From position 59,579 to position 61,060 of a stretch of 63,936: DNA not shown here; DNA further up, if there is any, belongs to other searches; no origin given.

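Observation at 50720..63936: A >13 kb single-strand operon combining three GT-C transferases with four polyprenyl-phosphate-sugar-synthase-like GT2s: a multi-branch periplasmic glycosylation system unlike standard O-antigen/capsule loci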

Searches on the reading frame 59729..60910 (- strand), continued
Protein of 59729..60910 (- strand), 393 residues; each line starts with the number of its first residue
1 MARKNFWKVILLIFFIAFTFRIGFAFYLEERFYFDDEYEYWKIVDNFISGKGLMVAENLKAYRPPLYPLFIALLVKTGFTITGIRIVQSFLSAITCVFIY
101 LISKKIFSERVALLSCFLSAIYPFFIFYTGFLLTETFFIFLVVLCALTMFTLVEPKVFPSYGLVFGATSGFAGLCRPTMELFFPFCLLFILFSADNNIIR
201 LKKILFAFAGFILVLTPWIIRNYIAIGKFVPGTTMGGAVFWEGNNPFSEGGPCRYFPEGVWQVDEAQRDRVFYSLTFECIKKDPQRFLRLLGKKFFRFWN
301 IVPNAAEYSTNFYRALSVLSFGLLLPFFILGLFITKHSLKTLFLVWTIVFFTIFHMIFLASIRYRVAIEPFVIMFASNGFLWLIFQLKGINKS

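Call 42: fold_search(model_id=the predicted structure, library=pdb)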
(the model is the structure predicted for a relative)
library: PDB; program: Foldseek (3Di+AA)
matches with E <= 10: 256; with E <= 0.001: 19
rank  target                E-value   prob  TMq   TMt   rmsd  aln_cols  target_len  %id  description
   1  9n9j_I                8.2e-06  1.00  0.55  0.33  14.6       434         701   14  Structure of a GRP94 folding intermediate engaged with a CCDC134- and FKBP11-bound secretory translocon (released 2025-11-19)
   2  8pn9_A                1.3e-05  1.00  0.57  0.36  11.9       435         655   14  Structure of human oligosaccharyltransferase OST-A complex bound to NGI-1 (released 2024-05-08)
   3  3waj                  1.3e-05  1.00  0.58  0.31  13.7       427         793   16  Crystal structure of the Archaeoglobus fulgidus oligosaccharyltransferase (O29867_ARCFU) complex with Zn and sulfate (released 2013-10-30)
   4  7e9s_A                1.7e-05  1.00  0.59  0.29  10.4       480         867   13  Archaeal oligosaccharyltransferase AglB from Archaeoglobus fulgidus in complex with an inhibitory peptide and a dolich (released 2021-09-08)
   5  8b6l_I                2.4e-05  1.00  0.61  0.37  14.2       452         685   13  Subtomogram average of the human Sec61-TRAP-OSTA-translocon (released 2022-12-07)
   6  6s7t_A                3.0e-05  1.00  0.56  0.34  14.5       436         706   13  Cryo-EM structure of human oligosaccharyltransferase complex OST-B (released 2019-12-18)
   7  3wak                  4.7e-05  1.00  0.61  0.30  12.7       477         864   14  Crystal structure of the Archaeoglobus fulgidus oligosaccharyltransferase (O29867_ARCFU) in the apo form (released 2013-10-30)
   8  6s7o_A                6.5e-05  1.00  0.58  0.37  11.5       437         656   13  Cryo-EM structure of human oligosaccharyltransferase complex OST-A (released 2019-12-18)
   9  8age_A                7.1e-05  1.00  0.57  0.37  11.1       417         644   13  Structure of yeast oligosaccharylransferase complex with acceptor peptide bound (released 2022-12-07)
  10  5gmy_A                9.1e-05  1.00  0.58  0.29  11.8       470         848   14  Crystal structure of the Archaeoglobus fulgidus oligosaccharyltransferase (O29867_ARCFU) tethered with an acceptor pep (released 2017-02-01)
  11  8agb_A                1.2e-04  1.00  0.57  0.37  12.6       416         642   12  Structure of yeast oligosaccharylransferase complex with lipid-linked oligosaccharide bound (released 2022-12-07)
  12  5f15                  1.6e-04  1.00  0.46  0.34  15.4       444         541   14  Crystal Structure of ArnT from Cupriavidus metallidurans bound to Undecaprenyl phosphate (released 2016-02-17)
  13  6gxc_A                2.2e-04  1.00  0.57  0.34  12.8       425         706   16  Bacterial oligosaccharyltransferase PglB in complex with an inhibitory peptide and a reactive lipid-linked oligosaccha (released 2018-11-14)
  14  8agc_A                3.2e-04  1.00  0.58  0.35  10.3       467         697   12  Structure of yeast oligosaccharylransferase complex with lipid-linked oligosaccharide and non-acceptor peptide bound (released 2022-12-07)
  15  6ezn_F                3.6e-04  1.00  0.54  0.35  13.4       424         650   12  Cryo-EM structure of the yeast oligosaccharyltransferase (OST) complex (released 2018-01-17)
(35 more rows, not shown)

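Call 52: search_protein_families(library=pfam, proteins=[L004:3301-3984:+, L004:3981-5702:+, L004:6910-8649:+, L007:8351-8971:+, L007:9022-9351:+, P0054, P0120], max_evalue=0.01)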
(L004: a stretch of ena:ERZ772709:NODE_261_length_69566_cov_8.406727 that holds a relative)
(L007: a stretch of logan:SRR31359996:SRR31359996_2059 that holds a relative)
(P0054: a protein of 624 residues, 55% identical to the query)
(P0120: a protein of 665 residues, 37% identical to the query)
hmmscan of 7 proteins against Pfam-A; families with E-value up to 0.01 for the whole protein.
L004:3301-3984:+ (227 aa): 6 families
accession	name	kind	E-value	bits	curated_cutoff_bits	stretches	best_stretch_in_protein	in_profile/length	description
PF00535.33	Glycos_transf_2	-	3e-35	122.1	23.3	1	4-166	1-165/168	Glycosyl transferase family 2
PF10111.15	Glyco_tranf_2_2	-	1.5e-06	28.3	27.3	1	4-110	1-110/276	Glycosyltransferase like family 2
PF13641.12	Glyco_tranf_2_3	-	8.5e-06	26.4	27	1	3-126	3-131/230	Glycosyltransferase like family 2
PF13704.12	Glyco_tranf_2_4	-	0.00014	22.8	27.5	1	11-91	2-81/98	Glycosyl transferase family 2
PF13506.12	Glyco_transf_21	-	0.00039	20.4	21.7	1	69-155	18-101/174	Glycosyl transferase family 21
PF12804.13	NTP_transf_3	-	0.0034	18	27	1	8-116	20-121/160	MobA-like NTP transferase domain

L004:3981-5702:+ (573 aa): 1 family
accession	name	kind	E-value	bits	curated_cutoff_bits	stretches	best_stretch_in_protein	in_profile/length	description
PF13231.12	PMT_2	-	1.9e-06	28.6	26.1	1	178-314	24-156/160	Dolichyl-phosphate-mannose-protein mannosyltransferase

L004:6910-8649:+ (579 aa): 1 family
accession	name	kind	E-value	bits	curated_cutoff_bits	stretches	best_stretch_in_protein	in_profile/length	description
PF13231.12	PMT_2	-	2.8e-06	28.1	26.1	1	174-309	22-156/160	Dolichyl-phosphate-mannose-protein mannosyltransferase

L007:8351-8971:+ (206 aa): 1 family
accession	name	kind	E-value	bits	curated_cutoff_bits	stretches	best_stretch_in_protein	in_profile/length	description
PF16264.11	SatD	-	1.3e-25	90.8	29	1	6-203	2-210/211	SatD family (SatD)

L007:9022-9351:+ (109 aa): 0 families

P0054 (624 aa): 7 families
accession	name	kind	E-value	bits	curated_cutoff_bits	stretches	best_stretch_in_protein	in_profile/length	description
PF00535.33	Glycos_transf_2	-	4e-36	124.9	23.3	1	398-562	1-166/168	Glycosyl transferase family 2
PF13231.12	PMT_2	-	2.2e-16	60.9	26.1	1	62-220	2-159/160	Dolichyl-phosphate-mannose-protein mannosyltransferase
PF13641.12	Glyco_tranf_2_3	-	6.3e-09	36.6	27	1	397-543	3-138/230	Glycosyltransferase like family 2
PF10111.15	Glyco_tranf_2_2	-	2e-07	31.2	27.3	1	398-506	1-110/276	Glycosyltransferase like family 2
PF13704.12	Glyco_tranf_2_4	-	0.00025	21.9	27.5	1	405-487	2-81/98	Glycosyl transferase family 2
PF02516.20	STT3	-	0.00035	20.6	24.5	1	85-230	94-247/405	Oligosaccharyl transferase STT3, N-terminal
PF03901.23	Glyco_transf_22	-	0.00088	19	23.8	1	12-232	2-235/414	Alg9-like mannosyltransferase family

P0120 (665 aa): 5 families
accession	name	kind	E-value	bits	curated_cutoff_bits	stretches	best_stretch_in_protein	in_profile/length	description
PF00535.33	Glycos_transf_2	-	1.5e-28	100.3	23.3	1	437-558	1-120/168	Glycosyl transferase family 2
PF13231.12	PMT_2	-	7.6e-18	65.7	26.1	1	81-237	2-158/160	Dolichyl-phosphate-mannose-protein mannosyltransferase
PF13704.12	Glyco_tranf_2_4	-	5e-05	24.1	27.5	1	444-526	2-81/98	Glycosyl transferase family 2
PF13641.12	Glyco_tranf_2_3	-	5.6e-05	23.7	27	1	436-541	3-111/230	Glycosyltransferase like family 2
PF02516.20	STT3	-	0.00041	20.4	24.5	1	97-192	90-191/405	Oligosaccharyl transferase STT3, N-terminal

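Call 68: search_protein_representatives(alignment_id=A1)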
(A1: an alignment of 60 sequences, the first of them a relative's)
Query: 60 sequences, 392 profile positions. Proteins with E-value up to 0.001 (for the whole library): 94675; up to 1e-10: 40379; up to 1e-30: 9199. The best 150 are listed.
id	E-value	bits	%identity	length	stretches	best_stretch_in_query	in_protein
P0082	3.5e-167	572.7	-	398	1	6-388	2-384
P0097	2.9e-162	556.5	-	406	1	1-388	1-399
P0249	8.2e-139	479.3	-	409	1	1-385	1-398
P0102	7.0e-134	463.0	-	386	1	6-384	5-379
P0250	2.4e-121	421.8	-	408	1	8-387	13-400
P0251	5.5e-121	420.6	-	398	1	6-388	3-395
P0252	6.3e-119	413.8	-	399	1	7-389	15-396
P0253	1.2e-116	406.3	-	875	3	6-388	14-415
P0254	9.3e-113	393.5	-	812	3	8-385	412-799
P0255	7.1e-112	390.6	-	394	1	5-385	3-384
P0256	2.3e-110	385.6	-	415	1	5-382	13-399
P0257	1.2e-109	383.3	-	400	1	5-381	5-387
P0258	3.2e-108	378.6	-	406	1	9-389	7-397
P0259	1.4e-106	373.2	-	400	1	13-382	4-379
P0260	1.7e-105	369.6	-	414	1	5-384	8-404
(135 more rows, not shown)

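Call 74: search_protein_families(library=pfam, proteins=[L015:148-1938:-, L015:1922-2830:-, L015:2821-3627:-, L015:3570-4346:-, L015:4408-5076:+, L015:5069-6778:+, L013:49-1845:-, L013:1832-2746:-, L013:2722-3630:-, L013:3486-4340:-], max_evalue=0.0001)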
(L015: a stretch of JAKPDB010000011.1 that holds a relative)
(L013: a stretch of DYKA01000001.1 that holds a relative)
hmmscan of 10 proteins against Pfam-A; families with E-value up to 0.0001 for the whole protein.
L015:148-1938:- (596 aa): 4 families
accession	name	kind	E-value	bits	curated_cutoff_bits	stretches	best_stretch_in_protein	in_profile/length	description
PF04932.20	Wzy_C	-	3.5e-17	63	31.7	1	213-346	2-149/149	O-Antigen ligase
PF13181.12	TPR_8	-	2.3e-07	30.8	25.7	0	551-576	5-30/34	Tetratricopeptide repeat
PF11846.14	Wzy_C_2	-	1.1e-06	29.2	28.5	1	379-546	11-179/191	Virulence factor membrane-bound polymerase, C-terminal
PF13431.12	TPR_17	-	6.6e-05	23.3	24.4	0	501-533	1-33/34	Tetratricopeptide repeat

L015:1922-2830:- (302 aa): 1 family
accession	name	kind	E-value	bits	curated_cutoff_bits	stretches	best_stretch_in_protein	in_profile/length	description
PF01180.27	DHO_dh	-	5.3e-63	213.4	27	1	6-280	2-288/291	Dihydroorotate dehydrogenase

L015:2821-3627:- (268 aa): 2 families
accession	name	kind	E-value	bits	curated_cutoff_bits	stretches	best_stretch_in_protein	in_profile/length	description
PF10418.14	DHODB_Fe-S_bind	-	1.8e-12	47.2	23.9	1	229-262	1-37/41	Iron-sulfur cluster binding domain of dihydroorotate dehydrogenase B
PF00175.26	NAD_binding_1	-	7e-06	27.1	22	1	122-212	1-106/109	Oxidoreductase NAD-binding domain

L015:3570-4346:- (258 aa): 1 family
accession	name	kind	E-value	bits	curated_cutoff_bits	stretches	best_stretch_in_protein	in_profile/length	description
PF02673.24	BacA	-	4.6e-64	217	33.4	1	6-252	1-257/257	Bacitracin resistance protein BacA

L015:4408-5076:+ (222 aa): 4 families
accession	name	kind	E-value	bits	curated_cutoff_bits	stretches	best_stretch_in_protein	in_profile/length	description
PF00535.33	Glycos_transf_2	-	4.4e-34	118.3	23.3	1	4-155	1-159/168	Glycosyl transferase family 2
PF13641.12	Glyco_tranf_2_3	-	3.4e-07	31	27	1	3-121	3-129/230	Glycosyltransferase like family 2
PF10111.15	Glyco_tranf_2_2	-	4e-06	27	27.3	1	4-94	1-96/276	Glycosyltransferase like family 2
PF13704.12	Glyco_tranf_2_4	-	2e-05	25.4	27.5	1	11-89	2-81/98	Glycosyl transferase family 2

L015:5069-6778:+ (569 aa): 2 families
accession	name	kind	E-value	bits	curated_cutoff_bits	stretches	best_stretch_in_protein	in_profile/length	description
PF13231.12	PMT_2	-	2.7e-07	31.4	26.1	1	178-312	25-155/160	Dolichyl-phosphate-mannose-protein mannosyltransferase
PF02366.24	PMT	-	1.7e-05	24.9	22.7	1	173-285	81-198/245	Dolichyl-phosphate-mannose-protein mannosyltransferase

L013:49-1845:- (598 aa): 6 families
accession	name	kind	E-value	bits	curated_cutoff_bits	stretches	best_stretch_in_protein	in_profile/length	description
PF04932.20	Wzy_C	-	1.5e-12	48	31.7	1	212-345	2-149/149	O-Antigen ligase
PF13414.12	TPR_11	-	3.2e-06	27.1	26.8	1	498-528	12-42/42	TPR repeat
PF13181.12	TPR_8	-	3.6e-06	27.1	25.7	0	552-574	5-27/34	Tetratricopeptide repeat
PF07719.23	TPR_2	-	1.4e-05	25.3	27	0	498-512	19-33/34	Tetratricopeptide repeat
PF13432.12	TPR_16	-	2.8e-05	24.9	32.7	1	499-546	16-63/65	Tetratricopeptide repeat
PF13431.12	TPR_17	-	3.8e-05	24.1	24.4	0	502-534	1-33/34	Tetratricopeptide repeat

L013:1832-2746:- (304 aa): 1 family
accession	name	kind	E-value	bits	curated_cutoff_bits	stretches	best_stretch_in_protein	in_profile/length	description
PF01180.27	DHO_dh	-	1.3e-56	192.4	27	1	8-277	2-283/291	Dihydroorotate dehydrogenase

L013:2722-3630:- (302 aa): 1 family
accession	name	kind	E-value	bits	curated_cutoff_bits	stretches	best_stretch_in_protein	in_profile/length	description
PF10418.14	DHODB_Fe-S_bind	-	1.1e-13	51.1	23.9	1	258-294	1-40/41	Iron-sulfur cluster binding domain of dihydroorotate dehydrogenase B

L013:3486-4340:- (284 aa): 1 family
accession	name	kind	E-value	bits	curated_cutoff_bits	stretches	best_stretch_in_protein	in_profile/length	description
PF02673.24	BacA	-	1.8e-64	218.4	33.4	1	33-278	2-257/257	Bacitracin resistance protein BacA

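Call 77: search_protein_families(library=pfam, proteins=[L044:4805-5911:+, L044:5911-6837:+, L044:6845-7948:+, L044:8029-9975:+, L044:11188-11889:+, L044:11886-12572:+, L044:12592-13848:+, L044:14898-15995:+, L044:16072-18258:+, L044:18234-19316:+], max_evalue=0.0001)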
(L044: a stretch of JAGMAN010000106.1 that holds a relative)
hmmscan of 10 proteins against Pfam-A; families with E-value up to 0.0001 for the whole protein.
L044:4805-5911:+ (368 aa): 6 families
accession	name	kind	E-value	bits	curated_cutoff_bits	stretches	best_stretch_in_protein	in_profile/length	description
PF00534.26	Glycos_transf_1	-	9.6e-45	152.6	26.4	1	181-340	9-171/172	Glycosyl transferases group 1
PF13692.12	Glyco_trans_1_4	-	3.3e-42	144.5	27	1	188-327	2-142/142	Glycosyl transferases group 1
PF13439.12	Glyco_transf_4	-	5.3e-24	85.6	28.5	1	13-169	1-169/170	Glycosyltransferase Family 4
PF13579.12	Glyco_trans_4_4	-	4e-13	50.5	29.7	1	14-165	1-158/158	Glycosyl transferase 4-like domain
PF20706.3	GT4-conflict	-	1.6e-07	31.1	26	1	186-333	196-363/385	Family 4 Glycosyltransferase in conflict systems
PF13477.12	Glyco_trans_4_2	-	1.8e-07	31.8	23.4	1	21-124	14-118/139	Glycosyl transferase 4-like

L044:5911-6837:+ (308 aa): 3 families
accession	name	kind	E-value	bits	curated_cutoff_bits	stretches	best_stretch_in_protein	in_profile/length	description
PF00535.33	Glycos_transf_2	-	2.6e-21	76.7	23.3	1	9-193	1-166/168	Glycosyl transferase family 2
PF10111.15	Glyco_tranf_2_2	-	6.8e-09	36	27.3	1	9-233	1-217/276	Glycosyltransferase like family 2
PF13641.12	Glyco_tranf_2_3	-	1.1e-06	29.3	27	1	8-125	3-124/230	Glycosyltransferase like family 2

L044:6845-7948:+ (367 aa): 5 families
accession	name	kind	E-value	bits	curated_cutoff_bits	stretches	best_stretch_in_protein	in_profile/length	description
PF13692.12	Glyco_trans_1_4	-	5e-38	131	27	1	191-329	2-141/142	Glycosyl transferases group 1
PF00534.26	Glycos_transf_1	-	4.8e-37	127.6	26.4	1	177-343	2-171/172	Glycosyl transferases group 1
PF13439.12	Glyco_transf_4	-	3.6e-16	60.1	28.5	1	15-169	1-169/170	Glycosyltransferase Family 4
PF13579.12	Glyco_trans_4_4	-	1.2e-08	35.9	29.7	1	16-164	1-157/158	Glycosyl transferase 4-like domain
PF20706.3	GT4-conflict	-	3.7e-05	23.3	26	1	190-311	197-328/385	Family 4 Glycosyltransferase in conflict systems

L044:8029-9975:+ (648 aa): 3 families
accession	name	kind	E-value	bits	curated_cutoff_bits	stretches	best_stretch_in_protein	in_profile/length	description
PF00733.27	Asn_synthase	-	3.5e-111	372.7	21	1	254-637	2-354/354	Asparagine synthase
PF13537.11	GATase_7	-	6.5e-51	171.9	25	1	62-181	1-123/123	Glutamine amidotransferase domain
PF13522.11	GATase_6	-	1.4e-46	158.2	27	1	53-175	10-130/130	Glutamine amidotransferase domain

L044:11188-11889:+ (233 aa): 8 families
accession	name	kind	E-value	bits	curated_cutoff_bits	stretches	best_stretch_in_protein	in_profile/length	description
PF13489.12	Methyltransf_23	-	4.5e-16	59.4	27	1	31-168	24-161/164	Methyltransferase domain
PF08242.18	Methyltransf_12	-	8.3e-16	59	30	1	34-128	1-98/98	Methyltransferase domain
PF13649.12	Methyltransf_25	-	1.3e-14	55.1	27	1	33-126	1-97/97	Methyltransferase domain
PF08241.18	Methyltransf_11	-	4.7e-14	53.2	21.2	1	34-130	1-95/95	Methyltransferase domain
PF13847.12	Methyltransf_31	-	1.3e-11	44.9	27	1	30-149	4-129/145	Methyltransferase domain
PF01209.24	Ubie_methyltran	-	3.1e-08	33.7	20.1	1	24-131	42-152/233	ubiE/COQ5 methyltransferase family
PF02353.26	CMAS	-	1.5e-07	31.5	27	1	29-130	62-164/273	Mycolic acid cyclopropane synthetase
PF05401.17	NodS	-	2.1e-06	28.1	24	1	32-130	46-144/201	Nodulation protein S (NodS)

L044:11886-12572:+ (228 aa): 2 families
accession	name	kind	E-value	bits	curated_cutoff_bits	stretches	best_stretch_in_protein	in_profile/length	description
PF00535.33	Glycos_transf_2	-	1.2e-36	126.6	23.3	1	5-167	1-167/168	Glycosyl transferase family 2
PF10111.15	Glyco_tranf_2_2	-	1.4e-05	25.2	27.3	1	5-104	1-104/276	Glycosyltransferase like family 2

L044:12592-13848:+ (418 aa): 6 families
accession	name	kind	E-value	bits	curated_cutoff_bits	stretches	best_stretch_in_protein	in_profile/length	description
PF00534.26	Glycos_transf_1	-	1.9e-40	138.6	26.4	1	228-394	4-171/172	Glycosyl transferases group 1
PF13692.12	Glyco_trans_1_4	-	1.3e-33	116.6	27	1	240-381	2-142/142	Glycosyl transferases group 1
PF13439.12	Glyco_transf_4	-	6.1e-18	65.9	28.5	1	66-202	35-169/170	Glycosyltransferase Family 4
PF13579.12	Glyco_trans_4_4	-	4.4e-17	63.3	29.7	1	49-196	17-156/158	Glycosyl transferase 4-like domain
PF13477.12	Glyco_trans_4_2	-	1.2e-12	48.6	23.4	1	68-157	37-122/139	Glycosyl transferase 4-like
PF13524.12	Glyco_trans_1_2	-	1.4e-06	28.8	25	1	257-402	5-135/144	Glycosyl transferase-like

L044:14898-15995:+ (365 aa): 1 family
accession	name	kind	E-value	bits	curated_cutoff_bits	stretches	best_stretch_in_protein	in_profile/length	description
PF00953.26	Glycos_transf_4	-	3.2e-36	125.2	27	1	102-248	2-159/160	Glycosyl transferase family 4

L044:16072-18258:+ (728 aa): 8 families
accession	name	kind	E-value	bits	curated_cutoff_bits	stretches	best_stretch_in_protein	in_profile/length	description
PF04932.20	Wzy_C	-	1.1e-22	80.9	31.7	1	222-377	2-149/149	O-Antigen ligase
PF13414.12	TPR_11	-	7.2e-14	51.6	26.8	0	572-603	11-42/42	TPR repeat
PF13431.12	TPR_17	-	5.5e-08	32.9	24.4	0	578-605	2-29/34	Tetratricopeptide repeat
PF13181.12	TPR_8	-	1.4e-07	31.6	25.7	1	678-709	1-32/34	Tetratricopeptide repeat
PF07719.23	TPR_2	-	3e-07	30.5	27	0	682-709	5-32/34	Tetratricopeptide repeat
PF00515.34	TPR_1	-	9.7e-06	25.6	27.8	0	684-709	7-32/34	Tetratricopeptide repeat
PF14559.12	TPR_19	-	1e-05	26.2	25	0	661-718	8-63/68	Tetratricopeptide repeat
PF13424.12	TPR_12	-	8.4e-05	23.1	30.1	0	675-710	42-77/77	Tetratricopeptide repeat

L044:18234-19316:+ (360 aa): 2 families
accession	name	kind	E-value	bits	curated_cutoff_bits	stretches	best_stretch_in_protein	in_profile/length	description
PF00557.29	Peptidase_M24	-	3.9e-73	246.1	23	1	142-344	2-208/208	Metallopeptidase family M24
PF01321.24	Creatinase_N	-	1.3e-31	110.2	22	1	9-134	1-128/128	Creatinase/Prolidase N-terminal domain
